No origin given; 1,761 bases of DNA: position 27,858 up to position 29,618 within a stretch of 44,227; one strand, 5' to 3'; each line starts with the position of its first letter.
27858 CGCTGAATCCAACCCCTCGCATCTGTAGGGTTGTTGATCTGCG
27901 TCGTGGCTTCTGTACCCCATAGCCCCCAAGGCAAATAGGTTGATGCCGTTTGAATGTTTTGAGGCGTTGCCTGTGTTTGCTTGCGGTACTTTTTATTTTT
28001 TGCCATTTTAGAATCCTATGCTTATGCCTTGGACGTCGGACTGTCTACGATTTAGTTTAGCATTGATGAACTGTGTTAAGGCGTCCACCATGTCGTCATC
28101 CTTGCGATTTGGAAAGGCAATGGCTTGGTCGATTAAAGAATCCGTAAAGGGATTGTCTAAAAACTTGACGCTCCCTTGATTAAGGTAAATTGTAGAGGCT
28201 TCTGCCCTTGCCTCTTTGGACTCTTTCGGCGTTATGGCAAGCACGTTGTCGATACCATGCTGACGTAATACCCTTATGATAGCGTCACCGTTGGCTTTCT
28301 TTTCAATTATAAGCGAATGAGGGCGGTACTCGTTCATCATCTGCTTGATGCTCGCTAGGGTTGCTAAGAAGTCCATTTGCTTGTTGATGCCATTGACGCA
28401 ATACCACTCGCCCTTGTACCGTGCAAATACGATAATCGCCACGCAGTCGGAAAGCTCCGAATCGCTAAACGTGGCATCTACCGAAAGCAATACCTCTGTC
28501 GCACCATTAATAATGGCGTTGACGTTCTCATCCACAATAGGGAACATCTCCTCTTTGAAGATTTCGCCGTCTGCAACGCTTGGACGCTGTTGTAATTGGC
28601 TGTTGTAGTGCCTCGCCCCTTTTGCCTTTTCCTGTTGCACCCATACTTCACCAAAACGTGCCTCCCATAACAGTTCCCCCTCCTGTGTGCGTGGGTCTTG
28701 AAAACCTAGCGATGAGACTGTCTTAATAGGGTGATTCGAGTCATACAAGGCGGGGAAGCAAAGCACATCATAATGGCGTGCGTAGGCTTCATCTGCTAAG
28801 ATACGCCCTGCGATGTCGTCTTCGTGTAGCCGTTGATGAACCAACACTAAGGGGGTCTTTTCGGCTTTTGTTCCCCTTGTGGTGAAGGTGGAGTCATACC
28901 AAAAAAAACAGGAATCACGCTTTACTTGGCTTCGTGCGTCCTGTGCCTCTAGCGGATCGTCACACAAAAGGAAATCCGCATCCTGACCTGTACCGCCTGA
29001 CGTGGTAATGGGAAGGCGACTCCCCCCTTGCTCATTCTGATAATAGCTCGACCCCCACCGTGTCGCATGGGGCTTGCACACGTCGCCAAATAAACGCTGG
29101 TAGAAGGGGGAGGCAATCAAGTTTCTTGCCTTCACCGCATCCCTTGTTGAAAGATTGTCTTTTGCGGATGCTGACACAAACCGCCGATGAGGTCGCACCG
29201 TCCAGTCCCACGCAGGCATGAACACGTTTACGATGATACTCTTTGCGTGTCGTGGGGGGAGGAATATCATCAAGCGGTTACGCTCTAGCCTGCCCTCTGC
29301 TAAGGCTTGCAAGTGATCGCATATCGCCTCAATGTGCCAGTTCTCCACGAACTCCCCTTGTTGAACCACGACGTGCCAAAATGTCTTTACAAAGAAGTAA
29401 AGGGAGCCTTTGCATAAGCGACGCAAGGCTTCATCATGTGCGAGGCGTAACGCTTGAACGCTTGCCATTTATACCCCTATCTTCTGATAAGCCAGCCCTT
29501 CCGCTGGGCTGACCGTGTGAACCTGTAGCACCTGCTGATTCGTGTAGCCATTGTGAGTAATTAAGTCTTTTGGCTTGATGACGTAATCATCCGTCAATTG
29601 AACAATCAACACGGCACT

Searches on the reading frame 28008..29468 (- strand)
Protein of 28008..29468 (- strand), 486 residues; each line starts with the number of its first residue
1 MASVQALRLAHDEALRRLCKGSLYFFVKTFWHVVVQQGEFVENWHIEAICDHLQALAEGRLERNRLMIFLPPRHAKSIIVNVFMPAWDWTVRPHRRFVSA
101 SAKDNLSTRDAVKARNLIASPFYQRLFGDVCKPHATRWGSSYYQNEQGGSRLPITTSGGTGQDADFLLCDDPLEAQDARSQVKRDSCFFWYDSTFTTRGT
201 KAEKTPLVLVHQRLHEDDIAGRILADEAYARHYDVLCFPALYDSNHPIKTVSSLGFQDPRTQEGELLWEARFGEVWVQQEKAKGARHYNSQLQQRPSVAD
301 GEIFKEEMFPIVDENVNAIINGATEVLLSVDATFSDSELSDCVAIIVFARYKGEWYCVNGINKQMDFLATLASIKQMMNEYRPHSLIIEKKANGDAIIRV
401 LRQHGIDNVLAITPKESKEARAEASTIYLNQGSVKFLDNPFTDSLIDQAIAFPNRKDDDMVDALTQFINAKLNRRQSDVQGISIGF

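Call 11: search_dna_similar(query=window:28008-29468:-, collection=phages, mode=protein, max_rows=15)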
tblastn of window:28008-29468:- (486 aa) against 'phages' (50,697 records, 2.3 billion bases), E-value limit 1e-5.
Records with a match: 1792; places in all: 1797; records where one place covers at least 80% of the query: 978.
Best place of each record, by identity: <60% 1792.
By first word of the organism name: Escherichia 334; Microbacterium 273; Gordonia 182; Mycobacterium 119; Klebsiella 110; Acinetobacter 51; Bacteriophage 49; Brucella 41; Helicobacter 39; Xanthomonas 38; and 88 more.
By host as written in the record: Gordonia terrae 3612 143; Microbacterium foliorum NRRL B-24224 SEA 111; - 106; Microbacterium foliorum NRRL B-24224 104; Escherichia coli 95; Mycobacterium smegmatis mc2 155 64; Escherichia coli DSM 12242 43; Klebsiella pneumoniae 36; and 423 more.
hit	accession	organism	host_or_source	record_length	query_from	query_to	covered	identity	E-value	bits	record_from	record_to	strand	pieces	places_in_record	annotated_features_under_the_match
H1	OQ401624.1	Roseobacter phage CRP-902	Roseobacter sp. FZCC0083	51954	1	466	96%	37.6%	2e-79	275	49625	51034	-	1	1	terminase large subunit | terminase small subunit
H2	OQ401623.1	Roseobacter phage CRP-901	Roseobacter sp. FZCC0083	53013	22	466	92%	37.4%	1e-75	264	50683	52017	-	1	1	terminase large subunit | terminase small subunit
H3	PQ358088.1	Staphylococcus phage TPWB-09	Staphylococcus sp.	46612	3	482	99%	31.6%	1e-52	197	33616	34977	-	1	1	terminase large subunit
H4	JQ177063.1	Aeromonas phage vB_AsaM-56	Aeromonas salmonicida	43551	12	468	94%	32.8%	8e-62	224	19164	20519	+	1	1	putative TerL large-subunit terminase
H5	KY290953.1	Aeromonas phage 51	Aeromonas salmonicida HER1108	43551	12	468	94%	32.8%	8e-62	224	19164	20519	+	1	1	terminase large subunit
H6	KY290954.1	Aeromonas phage 56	Aeromonas salmonicida HER1084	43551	12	468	94%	32.8%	8e-62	224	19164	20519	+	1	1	terminase large subunit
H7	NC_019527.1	Aeromonas phage vB_AsaM-56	Aeromonas salmonicida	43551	12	468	94%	32.8%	8e-62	224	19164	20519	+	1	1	terminase large subunit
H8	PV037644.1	Bacillus phage vB_BcM_CUBc25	Bacillus cereus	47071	12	469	94%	31.5%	8e-48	183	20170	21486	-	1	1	terminase large subunit | hypothetical protein (x2)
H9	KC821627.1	Cellulophaga phage phi18:2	Cellulophaga baltica #18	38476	18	474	94%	31.6%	2e-46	179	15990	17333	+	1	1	phage terminase large subunit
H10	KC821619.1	Cellulophaga phage phi18:1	Cellulophaga baltica #18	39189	18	474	94%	31.6%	2e-46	179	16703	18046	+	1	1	phage terminase large subunit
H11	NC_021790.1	Cellulophaga phage phi18:1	Cellulophaga baltica #18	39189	18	474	94%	31.6%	2e-46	179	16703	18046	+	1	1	terminase large subunit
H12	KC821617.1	Cellulophaga phage phi17:1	Cellulophaga baltica #17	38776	18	474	94%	31.5%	2e-46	179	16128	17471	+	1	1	phage terminase large subunit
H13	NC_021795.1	Cellulophaga phage phi17:1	Cellulophaga baltica #17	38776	18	474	94%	31.5%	2e-46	179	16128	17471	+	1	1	terminase large subunit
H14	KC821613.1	Cellulophaga phage phi12:1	Cellulophaga baltica #12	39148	18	474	94%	31.1%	5e-46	178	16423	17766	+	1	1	phage terminase large subunit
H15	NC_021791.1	Cellulophaga phage phi12:1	Cellulophaga baltica #12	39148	18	474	94%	31.1%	5e-46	178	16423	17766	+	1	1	terminase large subunit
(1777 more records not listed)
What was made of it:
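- Tried and rejected: TerL has only distant relatives, below 40% identity (call 11).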

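Call 25: find_related_loci(query=window:28008-29468:-, collection=viral_contigs, flank=10000)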
Query window:28008-29468:- (486 aa) in viral_contigs; peptide patterns used: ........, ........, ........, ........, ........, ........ (x = any residue, [..] = any of these).
14 stretches matched a pattern; 14 encode a relative of the query (tblastn E <= 1e-3); 13 distinct loci.
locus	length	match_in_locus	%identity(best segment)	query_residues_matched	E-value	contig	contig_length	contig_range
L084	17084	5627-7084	100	1-486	0e+0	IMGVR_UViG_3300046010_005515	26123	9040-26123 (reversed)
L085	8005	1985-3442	100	1-486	0e+0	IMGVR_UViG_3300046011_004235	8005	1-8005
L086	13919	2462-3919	99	1-486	0e+0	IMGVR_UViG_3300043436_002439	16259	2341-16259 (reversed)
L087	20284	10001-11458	99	1-486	0e+0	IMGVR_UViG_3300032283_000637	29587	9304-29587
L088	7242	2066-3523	99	1-486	0e+0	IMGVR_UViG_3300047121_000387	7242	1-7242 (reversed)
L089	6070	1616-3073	98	1-486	0e+0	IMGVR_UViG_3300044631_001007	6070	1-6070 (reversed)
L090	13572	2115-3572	98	1-486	0e+0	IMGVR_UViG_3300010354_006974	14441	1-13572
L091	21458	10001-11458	99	1-486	0e+0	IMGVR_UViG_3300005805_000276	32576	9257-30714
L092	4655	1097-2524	78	1-477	0e+0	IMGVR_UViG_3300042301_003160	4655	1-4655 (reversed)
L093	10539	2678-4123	64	1-486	0e+0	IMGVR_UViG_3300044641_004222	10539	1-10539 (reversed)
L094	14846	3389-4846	98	1-486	0e+0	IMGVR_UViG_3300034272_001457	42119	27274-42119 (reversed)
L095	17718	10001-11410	27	15-463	8e-29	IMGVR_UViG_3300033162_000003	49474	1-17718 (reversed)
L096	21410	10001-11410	27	15-463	8e-29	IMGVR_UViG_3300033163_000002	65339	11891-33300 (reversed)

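Call 99: search_protein_families(library=pfam, proteins=[L087:4063-6357:-], max_evalue=1)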
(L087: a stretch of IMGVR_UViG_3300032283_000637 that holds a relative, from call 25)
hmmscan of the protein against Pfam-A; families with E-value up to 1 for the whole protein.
L087:4063-6357:- (764 aa): 5 families
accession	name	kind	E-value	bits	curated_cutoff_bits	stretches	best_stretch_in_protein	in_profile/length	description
PF08708.16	PriCT_1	-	2.3e-08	33.9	21.1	1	710-764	7-63/67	Primase C terminal 1 (PriCT-1)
PF13148.11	DUF3987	-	7.5e-05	22.5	27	1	52-396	17-357/364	Protein of unknown function (DUF3987)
PF01906.23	YbjQ_1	-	0.03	15.4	23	1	71-124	16-71/103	Putative heavy-metal-binding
PF11491.13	DUF3213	-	0.044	14.4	27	1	249-283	21-55/85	Protein of unknown function (DUF3213)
PF09302.16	XLF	-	0.11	13.2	24.6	1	653-757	18-111/115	XLF N-terminal domain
